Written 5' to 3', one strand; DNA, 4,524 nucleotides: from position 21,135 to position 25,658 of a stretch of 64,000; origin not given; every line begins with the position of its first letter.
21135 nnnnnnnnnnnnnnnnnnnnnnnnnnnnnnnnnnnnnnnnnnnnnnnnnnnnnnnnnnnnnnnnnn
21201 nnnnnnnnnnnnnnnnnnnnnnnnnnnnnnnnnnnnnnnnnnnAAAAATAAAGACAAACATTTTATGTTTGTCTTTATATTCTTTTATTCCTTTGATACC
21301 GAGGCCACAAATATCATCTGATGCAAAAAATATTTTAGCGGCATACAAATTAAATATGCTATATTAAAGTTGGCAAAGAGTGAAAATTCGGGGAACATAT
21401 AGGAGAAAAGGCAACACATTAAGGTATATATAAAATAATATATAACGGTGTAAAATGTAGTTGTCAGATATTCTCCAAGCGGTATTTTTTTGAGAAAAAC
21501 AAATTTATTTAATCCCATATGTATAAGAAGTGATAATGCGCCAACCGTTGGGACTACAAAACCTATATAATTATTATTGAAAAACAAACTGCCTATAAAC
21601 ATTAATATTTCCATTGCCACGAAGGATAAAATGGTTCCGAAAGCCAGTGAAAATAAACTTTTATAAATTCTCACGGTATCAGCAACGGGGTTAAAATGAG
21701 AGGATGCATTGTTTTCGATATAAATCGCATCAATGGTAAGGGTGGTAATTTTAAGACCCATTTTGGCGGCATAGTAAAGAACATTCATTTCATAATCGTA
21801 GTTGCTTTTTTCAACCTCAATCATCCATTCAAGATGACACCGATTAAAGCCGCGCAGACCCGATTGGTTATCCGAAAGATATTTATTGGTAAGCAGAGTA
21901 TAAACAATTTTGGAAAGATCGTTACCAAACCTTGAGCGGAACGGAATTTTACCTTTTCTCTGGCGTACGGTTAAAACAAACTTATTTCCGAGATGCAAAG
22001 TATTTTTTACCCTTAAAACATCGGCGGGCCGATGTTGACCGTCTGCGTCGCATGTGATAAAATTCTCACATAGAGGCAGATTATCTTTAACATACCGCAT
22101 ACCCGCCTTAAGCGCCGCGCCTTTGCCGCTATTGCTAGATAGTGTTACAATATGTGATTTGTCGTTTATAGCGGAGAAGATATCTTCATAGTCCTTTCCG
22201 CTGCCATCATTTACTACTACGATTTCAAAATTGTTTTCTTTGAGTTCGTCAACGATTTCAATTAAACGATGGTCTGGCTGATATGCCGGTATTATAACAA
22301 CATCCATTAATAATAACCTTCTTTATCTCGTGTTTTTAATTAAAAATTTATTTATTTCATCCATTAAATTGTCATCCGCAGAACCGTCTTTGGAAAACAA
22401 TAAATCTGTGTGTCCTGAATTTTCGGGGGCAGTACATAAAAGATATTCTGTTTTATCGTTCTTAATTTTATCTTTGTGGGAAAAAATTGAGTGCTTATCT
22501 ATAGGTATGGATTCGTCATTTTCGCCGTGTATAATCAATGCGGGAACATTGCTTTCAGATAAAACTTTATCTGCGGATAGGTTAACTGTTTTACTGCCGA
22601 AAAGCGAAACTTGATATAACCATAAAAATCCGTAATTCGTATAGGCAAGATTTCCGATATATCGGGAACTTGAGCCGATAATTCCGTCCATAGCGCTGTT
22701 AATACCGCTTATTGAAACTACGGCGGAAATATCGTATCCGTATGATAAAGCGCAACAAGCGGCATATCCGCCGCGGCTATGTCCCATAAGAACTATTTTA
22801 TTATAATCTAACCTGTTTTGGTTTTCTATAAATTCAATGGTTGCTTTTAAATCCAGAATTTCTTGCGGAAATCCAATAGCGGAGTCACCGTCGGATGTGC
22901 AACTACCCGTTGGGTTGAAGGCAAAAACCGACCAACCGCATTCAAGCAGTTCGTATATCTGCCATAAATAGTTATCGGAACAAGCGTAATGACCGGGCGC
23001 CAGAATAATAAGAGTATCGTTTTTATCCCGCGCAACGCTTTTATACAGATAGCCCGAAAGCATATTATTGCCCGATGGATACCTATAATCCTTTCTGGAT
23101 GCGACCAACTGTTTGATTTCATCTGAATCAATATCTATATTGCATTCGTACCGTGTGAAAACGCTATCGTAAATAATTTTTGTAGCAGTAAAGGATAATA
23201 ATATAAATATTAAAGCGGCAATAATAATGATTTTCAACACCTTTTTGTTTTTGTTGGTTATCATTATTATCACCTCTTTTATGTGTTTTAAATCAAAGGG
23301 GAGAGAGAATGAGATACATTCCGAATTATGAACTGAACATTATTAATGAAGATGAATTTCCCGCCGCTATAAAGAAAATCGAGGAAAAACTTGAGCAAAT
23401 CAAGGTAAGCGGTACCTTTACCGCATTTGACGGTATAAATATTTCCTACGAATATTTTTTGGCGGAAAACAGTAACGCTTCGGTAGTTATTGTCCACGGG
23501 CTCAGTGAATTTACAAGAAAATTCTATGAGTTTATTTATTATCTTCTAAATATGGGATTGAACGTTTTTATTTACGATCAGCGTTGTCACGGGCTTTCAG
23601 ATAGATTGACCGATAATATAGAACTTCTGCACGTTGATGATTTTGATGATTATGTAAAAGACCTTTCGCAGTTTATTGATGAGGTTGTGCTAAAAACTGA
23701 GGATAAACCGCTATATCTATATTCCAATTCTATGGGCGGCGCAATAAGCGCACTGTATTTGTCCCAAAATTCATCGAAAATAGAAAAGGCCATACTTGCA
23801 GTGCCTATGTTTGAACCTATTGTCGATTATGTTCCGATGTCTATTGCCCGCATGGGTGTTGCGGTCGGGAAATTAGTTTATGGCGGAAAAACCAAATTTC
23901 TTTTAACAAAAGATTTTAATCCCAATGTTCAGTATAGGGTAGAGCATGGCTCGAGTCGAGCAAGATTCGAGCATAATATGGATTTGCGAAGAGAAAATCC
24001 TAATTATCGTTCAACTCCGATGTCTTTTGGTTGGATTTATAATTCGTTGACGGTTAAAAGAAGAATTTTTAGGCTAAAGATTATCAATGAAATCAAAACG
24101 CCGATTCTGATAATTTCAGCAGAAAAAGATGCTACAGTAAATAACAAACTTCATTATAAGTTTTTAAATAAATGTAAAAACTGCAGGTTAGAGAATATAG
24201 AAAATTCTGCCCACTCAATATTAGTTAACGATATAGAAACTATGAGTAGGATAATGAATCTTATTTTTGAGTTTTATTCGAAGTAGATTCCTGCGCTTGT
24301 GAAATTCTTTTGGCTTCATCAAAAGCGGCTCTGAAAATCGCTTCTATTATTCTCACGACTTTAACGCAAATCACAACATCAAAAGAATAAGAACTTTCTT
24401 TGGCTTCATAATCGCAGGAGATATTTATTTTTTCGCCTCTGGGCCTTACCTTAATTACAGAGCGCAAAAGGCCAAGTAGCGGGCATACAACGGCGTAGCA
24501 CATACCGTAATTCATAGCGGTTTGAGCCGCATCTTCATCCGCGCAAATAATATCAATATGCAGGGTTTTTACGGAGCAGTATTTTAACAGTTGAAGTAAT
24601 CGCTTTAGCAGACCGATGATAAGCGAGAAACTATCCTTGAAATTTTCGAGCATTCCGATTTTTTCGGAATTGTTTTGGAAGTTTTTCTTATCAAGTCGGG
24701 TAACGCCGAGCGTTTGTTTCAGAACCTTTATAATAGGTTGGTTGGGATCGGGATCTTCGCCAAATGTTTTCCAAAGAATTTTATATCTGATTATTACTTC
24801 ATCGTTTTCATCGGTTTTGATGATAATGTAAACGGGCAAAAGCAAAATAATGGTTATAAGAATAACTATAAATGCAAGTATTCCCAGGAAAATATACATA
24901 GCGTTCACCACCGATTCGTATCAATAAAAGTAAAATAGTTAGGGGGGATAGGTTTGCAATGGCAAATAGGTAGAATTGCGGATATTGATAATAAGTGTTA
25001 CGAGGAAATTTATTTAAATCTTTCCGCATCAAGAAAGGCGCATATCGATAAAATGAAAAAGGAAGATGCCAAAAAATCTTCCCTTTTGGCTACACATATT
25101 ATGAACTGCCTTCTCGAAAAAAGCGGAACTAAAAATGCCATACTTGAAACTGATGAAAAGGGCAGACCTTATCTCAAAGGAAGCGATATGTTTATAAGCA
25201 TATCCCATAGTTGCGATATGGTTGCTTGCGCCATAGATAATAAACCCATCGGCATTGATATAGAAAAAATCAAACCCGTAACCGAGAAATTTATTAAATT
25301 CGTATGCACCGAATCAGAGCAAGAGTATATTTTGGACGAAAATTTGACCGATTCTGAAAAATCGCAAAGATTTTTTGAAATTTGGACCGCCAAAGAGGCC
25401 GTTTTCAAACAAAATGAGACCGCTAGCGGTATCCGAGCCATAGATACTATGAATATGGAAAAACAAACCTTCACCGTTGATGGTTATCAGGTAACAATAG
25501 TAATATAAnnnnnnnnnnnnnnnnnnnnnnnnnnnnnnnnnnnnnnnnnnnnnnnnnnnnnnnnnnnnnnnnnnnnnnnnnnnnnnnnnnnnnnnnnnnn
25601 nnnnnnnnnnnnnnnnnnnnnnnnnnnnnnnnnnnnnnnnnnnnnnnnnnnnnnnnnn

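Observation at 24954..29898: Uncharacterised carrier-protein-dependent lipid-acylation cassette: ANL-T didomain, tandem LPLAT, free carrier protein, LRAT/PLAAT homologue and Sfp-type PPTase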

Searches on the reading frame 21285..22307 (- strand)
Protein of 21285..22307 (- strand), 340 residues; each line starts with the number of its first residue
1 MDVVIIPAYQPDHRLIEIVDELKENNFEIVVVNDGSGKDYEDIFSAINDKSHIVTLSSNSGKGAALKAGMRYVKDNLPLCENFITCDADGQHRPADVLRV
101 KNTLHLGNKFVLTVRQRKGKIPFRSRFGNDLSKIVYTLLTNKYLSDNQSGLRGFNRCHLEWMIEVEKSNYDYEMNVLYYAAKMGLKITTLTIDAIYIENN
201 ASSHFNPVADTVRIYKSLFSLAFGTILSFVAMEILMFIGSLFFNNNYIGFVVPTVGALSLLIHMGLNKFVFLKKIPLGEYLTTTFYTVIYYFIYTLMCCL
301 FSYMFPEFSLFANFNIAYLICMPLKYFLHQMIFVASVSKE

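Call 3: search_protein_families(library=pfam, proteins=[window:21285-22307:-], max_evalue=0.01)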
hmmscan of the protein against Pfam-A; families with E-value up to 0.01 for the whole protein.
window:21285-22307:- (340 aa): 1 family
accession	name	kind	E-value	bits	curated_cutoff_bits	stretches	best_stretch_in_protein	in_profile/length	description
PF00535.33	Glycos_transf_2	-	1.7e-16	61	23.3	1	4-128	2-129/168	Glycosyl transferase family 2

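Call 4: search_protein_families(library=ncbifam, proteins=[window:21285-22307:-], max_evalue=0.01)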
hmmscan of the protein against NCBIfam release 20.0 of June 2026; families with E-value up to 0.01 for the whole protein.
window:21285-22307:- (340 aa): 9 families
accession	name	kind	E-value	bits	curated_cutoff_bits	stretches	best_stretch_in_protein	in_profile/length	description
NF058614.1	PPMAGASynPpgS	equivalog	1.8e-17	63.5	370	1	4-202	4-204/226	polyprenyl-phospho-N-acetylgalactosaminyl synthase PpgS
TIGR04182.1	glyco_TIGR04182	equivalog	2.6e-16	59.9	325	1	4-223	4-219/293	S-layer glycoprotein N-glycosyltransferase AglJ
NF007986.1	PRK10714.1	equivalog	3.1e-11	42.9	529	1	5-167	11-178/316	undecaprenyl-phosphate 4-deoxy-4-formamido-L-arabinose transferase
NF047588.1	GlcsyltransPgfSStrep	equivalog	9e-11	41.5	500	1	14-194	22-195/308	glycosyltransferase PgfS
TIGR03937.1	PgaC_IcaA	equivalog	9.1e-07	28.2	422.3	1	4-80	49-131/407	poly-beta-1,6-N-acetyl-D-glucosamine synthase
NF041391.1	DPhHxTase_Halo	equivalog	3.4e-05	22.9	375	1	16-220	14-207/213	dolichyl-phosphate hexose transferase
NF041875.1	EPS_EpsD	equivalog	0.00061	19.3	370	1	4-71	3-76/325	exopolysaccharide biosynthesis glycosyltransferase EpsD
TIGR04283.1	glyco_like_mftF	equivalog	0.0028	17.3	182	1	4-75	3-73/221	TIGR04283 family arsenosugar biosynthesis glycosyltransferase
NF007482.0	PRK10073.1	equivalog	0.0085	15.1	423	0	4-71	10-82/334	glycosyltransferase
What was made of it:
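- On NRPS / PKS / FAS assembly lines: No such Pfam or NCBIfam domain appears in any ORF between 21285 and 29898 (calls 3, 4).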

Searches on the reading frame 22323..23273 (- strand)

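Call 3: search_protein_families(library=pfam, proteins=[window:22323-23273:-], max_evalue=0.01)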
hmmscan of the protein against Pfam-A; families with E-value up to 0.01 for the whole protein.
window:22323-23273:- (316 aa): 11 families
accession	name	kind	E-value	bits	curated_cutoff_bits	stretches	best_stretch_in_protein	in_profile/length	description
PF00561.26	Abhydrolase_1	-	3.5e-14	53.5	25.8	1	88-196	2-108/245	alpha/beta hydrolase fold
PF12146.15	Hydrolase_4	-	1.3e-10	41.4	27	1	84-188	2-107/239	Serine aminopeptidase, S33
PF00326.27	Peptidase_S9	-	3.1e-09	37.1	22.6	1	138-312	44-207/213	Prolyl oligopeptidase family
PF20434.5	BD-FAE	-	3.2e-09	37.1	26.8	1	133-173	61-104/215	BD-FAE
PF02129.25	Peptidase_S15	-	2e-06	28.1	23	1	109-197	47-135/262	X-Pro dipeptidyl-peptidase (S15 family)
PF12740.14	PETase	-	4.3e-06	26.8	28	0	76-186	44-153/263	PET hydrolase-like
PF08538.16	DUF1749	-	0.00064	19.4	24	1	108-169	54-116/299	Protein of unknown function (DUF1749)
PF12697.13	Abhydrolase_6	-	0.0008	20.6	26.3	1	89-192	1-94/217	Alpha/beta hydrolase family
PF08840.17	BAAT_C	-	0.0014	19.2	20.9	1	145-259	9-130/210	BAAT / Acyl-CoA thioester hydrolase C terminal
PF01738.24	DLH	-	0.0018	18.4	21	0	141-263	80-164/217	Dienelactone hydrolase family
PF20076.4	DUF6472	-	0.0059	17.2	27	0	33-61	10-38/57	Domain of unknown function (DUF6472)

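Call 4: search_protein_families(library=ncbifam, proteins=[window:22323-23273:-], max_evalue=0.01)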
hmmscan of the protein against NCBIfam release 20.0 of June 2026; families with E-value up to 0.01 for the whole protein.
window:22323-23273:- (316 aa): 8 families
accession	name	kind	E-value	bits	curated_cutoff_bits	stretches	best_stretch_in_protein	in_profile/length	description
NF047920.1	lactonase_UilS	equivalog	1.5e-07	31.5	400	1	75-187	14-127/285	UilS family quorum-quenching N-acyl-homoserine lactonase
NF045948.1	ProImpepThrmp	equivalog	2.9e-07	30.2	500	1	77-193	16-131/291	proline iminopeptidase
TIGR01250.1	pro_imino_pep_2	subfamily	6.9e-06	25.8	167.65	1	76-194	15-133/288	proline iminopeptidase-family hydrolase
NF041096.1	esterase_EstD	equivalog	5.5e-05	22.4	600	0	139-209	224-292/421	esterase EstD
NF051441.1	BisHyethTerphBdeA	equivalog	5.6e-05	22.5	520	0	89-192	102-202/305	bis(hydroxyethyl) terephthalate hydrolase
NF050058.1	e_dPHAscl_type1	hypoth_equivalog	0.00051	19.6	150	1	138-258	84-194/276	extracellular catalytic domain type 1 short-chain-length polyhydroxyalkanoate depolymerase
NF033892.1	XcbB_CpsF_sero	subfamily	0.00083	18.7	125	1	140-173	141-174/291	XcbB/CpsF family capsular polysaccharide biosynthesis protein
NF052620.1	AryltfaseLP1002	equivalog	0.0074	15.7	300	0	135-262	80-208/265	lp_1002 family arylesterase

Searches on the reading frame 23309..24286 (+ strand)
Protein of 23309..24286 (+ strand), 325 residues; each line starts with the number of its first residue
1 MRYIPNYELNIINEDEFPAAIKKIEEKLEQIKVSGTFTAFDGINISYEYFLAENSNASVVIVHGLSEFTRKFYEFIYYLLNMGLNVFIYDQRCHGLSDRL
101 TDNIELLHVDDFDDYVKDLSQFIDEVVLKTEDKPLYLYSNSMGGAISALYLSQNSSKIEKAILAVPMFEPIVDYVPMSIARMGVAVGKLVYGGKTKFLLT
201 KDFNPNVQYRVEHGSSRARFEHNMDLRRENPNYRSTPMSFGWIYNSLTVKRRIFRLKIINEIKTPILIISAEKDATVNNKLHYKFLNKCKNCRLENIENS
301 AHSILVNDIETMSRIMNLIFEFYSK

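Call 3: search_protein_families(library=pfam, proteins=[window:23309-24286:+], max_evalue=0.01)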
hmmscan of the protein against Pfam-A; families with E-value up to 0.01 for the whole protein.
window:23309-24286:+ (325 aa): 5 families
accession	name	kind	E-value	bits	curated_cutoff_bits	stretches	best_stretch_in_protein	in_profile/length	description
PF12146.15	Hydrolase_4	-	2.7e-39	135.3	27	1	55-307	3-236/239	Serine aminopeptidase, S33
PF00561.26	Abhydrolase_1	-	2.5e-22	80.2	25.8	1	59-306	3-242/245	alpha/beta hydrolase fold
PF12697.13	Abhydrolase_6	-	5e-09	37.6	26.3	1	59-305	1-207/217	Alpha/beta hydrolase family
PF10230.15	LIDHydrolase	-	6.2e-05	23.3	27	1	64-171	13-123/262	Lipid-droplet associated hydrolase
PF20408.4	Abhydrolase_11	-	0.00027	21.2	27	0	113-155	58-98/193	Alpha/beta hydrolase domain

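Call 4: search_protein_families(library=ncbifam, proteins=[window:23309-24286:+], max_evalue=0.01)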
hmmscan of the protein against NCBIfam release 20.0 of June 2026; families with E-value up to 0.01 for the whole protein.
window:23309-24286:+ (325 aa): 20 families
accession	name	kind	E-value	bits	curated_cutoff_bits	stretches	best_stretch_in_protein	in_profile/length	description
NF008019.0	PRK10749.1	equivalog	1.7e-40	139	362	1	33-324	31-327/335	lysophospholipase L2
TIGR01250.1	pro_imino_pep_2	subfamily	6.5e-14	52.2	167.65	1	36-315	5-282/288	proline iminopeptidase-family hydrolase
NF050089.1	i_nPHAscl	equivalog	1.9e-12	46.9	300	2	48-164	10-115/288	intracellular short-chain-length polyhydroxyalkanoate depolymerase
NF052543.1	PhlpBipLPA4030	equivalog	2.8e-12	46.5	450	1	35-314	50-301/312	phospholipase BipL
TIGR03695.1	menH_SHCHC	equivalog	5e-10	39.2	208.55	1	57-163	3-101/252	2-succinyl-6-hydroxy-2,4-cyclohexadiene-1-carboxylate synthase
NF045948.1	ProImpepThrmp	equivalog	4.5e-08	32.9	500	1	34-155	3-117/291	proline iminopeptidase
TIGR02427.1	protocat_pcaD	equivalog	1.4e-06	27.9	255.85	1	55-164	12-110/251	3-oxoadipate enol-lactonase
NF051487.1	bifunc_PcaCD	exception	2.2e-06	27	430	0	55-161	171-266/413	bifunctional 4-carboxymuconolactone decarboxylase/3-oxoadipate enol-lactonase PcaCD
NF045945.1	ProImpepLactob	equivalog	1.6e-05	24.6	400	1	39-163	9-128/293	proline iminopeptidase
NF051488.1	bifunc_PcaDC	exception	1.8e-05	24.1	390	0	259-317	189-247/375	bifunctional 3-oxoadipate enol-lactonase/4-carboxymuconolactone decarboxylase PcaDC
TIGR01836.1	PHA_synth_III_C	subfamily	3.5e-05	23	365.3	1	75-168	86-171/350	class III poly(R)-hydroxyalkanoic acid synthase subunit PhaC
NF041759.1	mac_hydro_EstT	equivalog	4e-05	22.9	450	1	42-312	9-269/278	macrolide hydrolase EstT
NF052610.1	macro_16_ester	equivalog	6.6e-05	22.4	420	1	38-312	6-272/281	alpha/beta fold macrolide esterase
NF004514.1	PRK05855.1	equivalog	0.00019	20.2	455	1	38-306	5-273/578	SDR family oxidoreductase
NF052614.1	AB_fold_OlsI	equivalog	0.0003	20.4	385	0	98-166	57-122/272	ornithine lipid biosynthesis O-acyltransferase OlsI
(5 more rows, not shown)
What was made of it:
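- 22323..24286 (.): Two hydrolases that recur with the cassette. ABH1 is a TM-anchored alpha/beta hydrolase at 22323-23273 (-). The other is a PldB-like lysophospholipase-L2-type hydrolase at 23309-24286 (+). NCBIfam lysophospholipase L2 scores 139 bits against a cut-off of 362 (calls 3, 4).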

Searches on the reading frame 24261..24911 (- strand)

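Call 3: search_protein_families(library=pfam, proteins=[window:24261-24911:-], max_evalue=0.01)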
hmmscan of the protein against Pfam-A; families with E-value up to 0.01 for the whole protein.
window:24261-24911:- (216 aa): 1 family
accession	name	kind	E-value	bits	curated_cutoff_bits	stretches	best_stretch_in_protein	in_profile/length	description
PF11167.13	DUF2953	-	0.00012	22.5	22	1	126-170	6-48/53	Protein of unknown function (DUF2953)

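Call 4: search_protein_families(library=ncbifam, proteins=[window:24261-24911:-], max_evalue=0.01)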
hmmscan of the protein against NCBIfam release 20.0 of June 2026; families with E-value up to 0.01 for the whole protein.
window:24261-24911:- (216 aa): 0 families

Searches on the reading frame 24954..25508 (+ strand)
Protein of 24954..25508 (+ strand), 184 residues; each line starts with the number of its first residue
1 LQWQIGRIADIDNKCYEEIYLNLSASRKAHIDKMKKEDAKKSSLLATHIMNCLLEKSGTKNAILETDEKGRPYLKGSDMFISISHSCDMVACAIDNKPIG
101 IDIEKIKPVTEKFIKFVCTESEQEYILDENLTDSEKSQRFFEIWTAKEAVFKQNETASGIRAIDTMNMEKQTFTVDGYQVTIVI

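Call 3: search_protein_families(library=pfam, proteins=[window:24954-25508:+], max_evalue=0.01)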
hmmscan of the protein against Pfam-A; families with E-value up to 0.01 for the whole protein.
window:24954-25508:+ (184 aa): 1 family
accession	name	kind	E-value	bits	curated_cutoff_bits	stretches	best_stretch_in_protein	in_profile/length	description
PF01648.25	ACPS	-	9.8e-14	51.8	25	1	98-171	1-82/111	4'-phosphopantetheinyl transferase superfamily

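Call 4: search_protein_families(library=ncbifam, proteins=[window:24954-25508:+], max_evalue=0.01)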
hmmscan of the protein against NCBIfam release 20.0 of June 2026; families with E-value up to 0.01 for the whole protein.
window:24954-25508:+ (184 aa): 6 families
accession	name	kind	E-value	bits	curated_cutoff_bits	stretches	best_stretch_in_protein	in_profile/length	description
NF047349.1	4PPT_AusB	equivalog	4.1e-17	62.3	225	1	68-173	69-166/205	aureusimine biosynthesis 4'-phosphopantetheinyl transferase AusB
NF007676.0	PRK10351.1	equivalog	4.4e-12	46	174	1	38-166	28-156/195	4'-phosphopantetheinyl transferase AcpT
NF042922.1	4PPT_HetI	equivalog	5e-11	42.4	370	1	65-167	85-190/235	4'-phosphopantetheinyl transferase HetI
TIGR00556.1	pantethn_trn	domain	5e-09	36.3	45.35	1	96-159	2-69/128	phosphopantetheine--protein transferase domain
NF007604.0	PRK10251.1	equivalog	1.1e-06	28.4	169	1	62-175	71-184/209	enterobactin synthase subunit EntD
NF042923.1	4PPT_Npt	exception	0.0047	16.2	370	1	37-152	37-152/223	4'-phosphopantetheinyl transferase Npt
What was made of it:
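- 24954..25508 (+): Sfp-type 4'-phosphopantetheinyl transferase (184 aa), convergent on the cassette. The nearest NCBIfam models are AusB, AcpT and HetI, all below their cut-offs (calls 3, 4).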
